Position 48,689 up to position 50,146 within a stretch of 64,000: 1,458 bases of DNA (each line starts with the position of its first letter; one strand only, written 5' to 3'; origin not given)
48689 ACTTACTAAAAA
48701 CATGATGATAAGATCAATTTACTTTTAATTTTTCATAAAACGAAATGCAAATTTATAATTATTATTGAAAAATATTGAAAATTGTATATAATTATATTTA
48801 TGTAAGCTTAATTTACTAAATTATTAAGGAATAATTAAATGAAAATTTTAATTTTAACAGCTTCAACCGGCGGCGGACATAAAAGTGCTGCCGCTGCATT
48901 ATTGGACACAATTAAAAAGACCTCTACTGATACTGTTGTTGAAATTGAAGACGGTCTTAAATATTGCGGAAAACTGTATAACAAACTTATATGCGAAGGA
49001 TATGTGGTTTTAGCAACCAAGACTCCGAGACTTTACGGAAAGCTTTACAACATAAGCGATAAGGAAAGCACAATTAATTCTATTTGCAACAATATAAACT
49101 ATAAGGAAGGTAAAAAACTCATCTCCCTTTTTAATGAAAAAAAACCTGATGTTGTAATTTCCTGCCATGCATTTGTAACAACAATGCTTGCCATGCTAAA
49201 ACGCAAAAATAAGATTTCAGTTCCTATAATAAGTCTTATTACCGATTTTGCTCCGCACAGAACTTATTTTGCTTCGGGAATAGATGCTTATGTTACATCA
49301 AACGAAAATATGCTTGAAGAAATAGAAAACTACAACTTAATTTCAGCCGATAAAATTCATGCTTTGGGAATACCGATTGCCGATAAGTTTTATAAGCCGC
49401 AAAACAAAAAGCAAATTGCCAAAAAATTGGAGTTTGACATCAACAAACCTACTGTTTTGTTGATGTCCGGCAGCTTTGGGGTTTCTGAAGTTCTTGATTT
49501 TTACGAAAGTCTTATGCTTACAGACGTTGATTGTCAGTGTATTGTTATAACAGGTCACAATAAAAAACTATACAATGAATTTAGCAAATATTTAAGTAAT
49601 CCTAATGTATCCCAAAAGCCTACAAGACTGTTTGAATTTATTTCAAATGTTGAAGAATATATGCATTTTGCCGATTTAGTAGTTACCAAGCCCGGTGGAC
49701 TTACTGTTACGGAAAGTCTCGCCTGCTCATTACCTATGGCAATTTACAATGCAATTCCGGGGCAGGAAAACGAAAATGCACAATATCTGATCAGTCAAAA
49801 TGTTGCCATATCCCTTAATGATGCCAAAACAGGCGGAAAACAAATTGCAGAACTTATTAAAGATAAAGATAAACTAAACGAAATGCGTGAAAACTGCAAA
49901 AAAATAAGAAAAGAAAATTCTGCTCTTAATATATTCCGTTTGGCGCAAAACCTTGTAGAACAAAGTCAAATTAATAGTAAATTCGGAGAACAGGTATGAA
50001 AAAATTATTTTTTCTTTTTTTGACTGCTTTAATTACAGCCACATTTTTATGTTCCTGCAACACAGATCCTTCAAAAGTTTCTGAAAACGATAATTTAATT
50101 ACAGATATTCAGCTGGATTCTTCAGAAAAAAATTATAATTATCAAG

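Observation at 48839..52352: Serpin lipoprotein translationally coupled between a glycolipid glycosyltransferase and a flippase-like membrane protein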

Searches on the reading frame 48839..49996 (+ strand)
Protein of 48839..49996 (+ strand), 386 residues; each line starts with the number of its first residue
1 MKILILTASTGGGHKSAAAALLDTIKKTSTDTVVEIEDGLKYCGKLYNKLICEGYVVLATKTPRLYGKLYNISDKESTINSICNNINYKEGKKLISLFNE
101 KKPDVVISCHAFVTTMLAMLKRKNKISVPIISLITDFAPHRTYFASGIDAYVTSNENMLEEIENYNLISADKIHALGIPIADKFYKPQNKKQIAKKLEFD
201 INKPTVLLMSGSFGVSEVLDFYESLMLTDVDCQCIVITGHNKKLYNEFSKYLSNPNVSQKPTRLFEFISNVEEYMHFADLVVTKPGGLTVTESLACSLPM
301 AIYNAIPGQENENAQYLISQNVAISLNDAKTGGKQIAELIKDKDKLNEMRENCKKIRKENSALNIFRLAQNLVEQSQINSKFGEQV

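Call 3: search_protein_families(library=pfam, proteins=[window:48839-49996:+], max_evalue=0.1)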
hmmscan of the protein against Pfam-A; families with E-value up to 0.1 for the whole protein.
window:48839-49996:+ (386 aa): 4 families
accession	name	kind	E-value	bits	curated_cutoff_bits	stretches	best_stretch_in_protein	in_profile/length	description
PF06925.17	MGDG_synth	-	2.2e-30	106.4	25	1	14-180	1-169/169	Monogalactosyldiacylglycerol (MGDG) synthase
PF04101.22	Glyco_tran_28_C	-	1.7e-12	48.1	22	1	217-352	17-153/166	Glycosyltransferase family 28 C-terminal domain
PF00534.26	Glycos_transf_1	-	3e-08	33.8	26.4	1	214-355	29-171/172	Glycosyl transferases group 1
PF09892.16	DUF2119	-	0.036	13.9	30.5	0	87-130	57-103/188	Uncharacterized protein conserved in archaea (DUF2119)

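Call 4: search_protein_families(library=ncbifam, proteins=[window:48839-49996:+], max_evalue=0.1)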
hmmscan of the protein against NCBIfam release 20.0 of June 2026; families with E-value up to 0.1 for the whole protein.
window:48839-49996:+ (386 aa): 10 families
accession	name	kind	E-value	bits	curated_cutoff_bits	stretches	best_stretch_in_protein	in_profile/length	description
NF010135.0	PRK13609.1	equivalog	7.2e-64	216.1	500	1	2-379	6-372/388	diglucosyl diacylglycerol synthase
NF010134.0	PRK13608.1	equivalog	5.2e-49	167.3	557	1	2-378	7-374/391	diglucosyl diacylglycerol synthase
TIGR01133.1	murG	equivalog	1.1e-16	60.9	250.25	1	160-366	147-350/353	undecaprenyldiphospho-muramoylpentapeptide beta-N-acetylglucosaminyltransferase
TIGR03590.1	PseG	equivalog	2.4e-07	30.6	153.55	1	83-309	61-273/280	UDP-2,4-diacetamido-2,4,6-trideoxy-beta-L-altropyranose hydrolase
NF041548.1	PssE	equivalog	9.9e-05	22.3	120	1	250-339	31-123/146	PssE/Cps14G family polysaccharide biosynthesis glycosyltransferase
TIGR00661.1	MJ1255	subfamily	0.00019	20.8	195.9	1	2-128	1-119/321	MJ1255/VC2487 family glycosyltransferase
TIGR01426.2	MGT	subfamily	0.00034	19.7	260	0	92-147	83-134/393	macrolide family glycosyltransferase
TIGR01420.1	pilT_fam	subfamily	0.0079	15.5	319.1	1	4-45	125-166/343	PilT/PilU family type 4a pilus ATPase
NF041549.1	PssD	equivalog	0.027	14.8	110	0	8-123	3-100/151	PssD/Cps14F family polysaccharide biosynthesis glycosyltransferase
NF033129.1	macro_glyco_Mgt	subfamily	0.036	13.1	700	0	275-375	291-390/393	macrolide-inactivating glycosyltransferase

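Call 27: search_solved_structures(query=window:48839-49996:+, max_evalue=0.001)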
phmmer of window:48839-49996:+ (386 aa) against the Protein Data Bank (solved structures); distinct sequences matched with E-value up to 0.001: 3.
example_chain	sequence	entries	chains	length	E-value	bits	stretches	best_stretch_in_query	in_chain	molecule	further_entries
9wde_A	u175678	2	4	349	1.2e-35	126.5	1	64-365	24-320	Processive diacylglycerol beta-glucosyltransferase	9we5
4wyi_A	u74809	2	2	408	1.2e-21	80.6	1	2-373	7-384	Monogalactosyldiacylglycerol synthase 1, chloroplastic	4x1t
3s2u_A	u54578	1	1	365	0.00016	24.1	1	265-361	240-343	UDP-N-acetylglucosamine--N-acetylmuramyl-(pentapeptide) pyrophosphoryl-undecaprenol N-acet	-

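Call 76: search_protein_families(library=padloc, proteins=[window:48839-49996:+], max_evalue=0.001)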
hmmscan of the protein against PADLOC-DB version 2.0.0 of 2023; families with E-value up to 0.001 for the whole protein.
window:48839-49996:+ (386 aa): 0 families
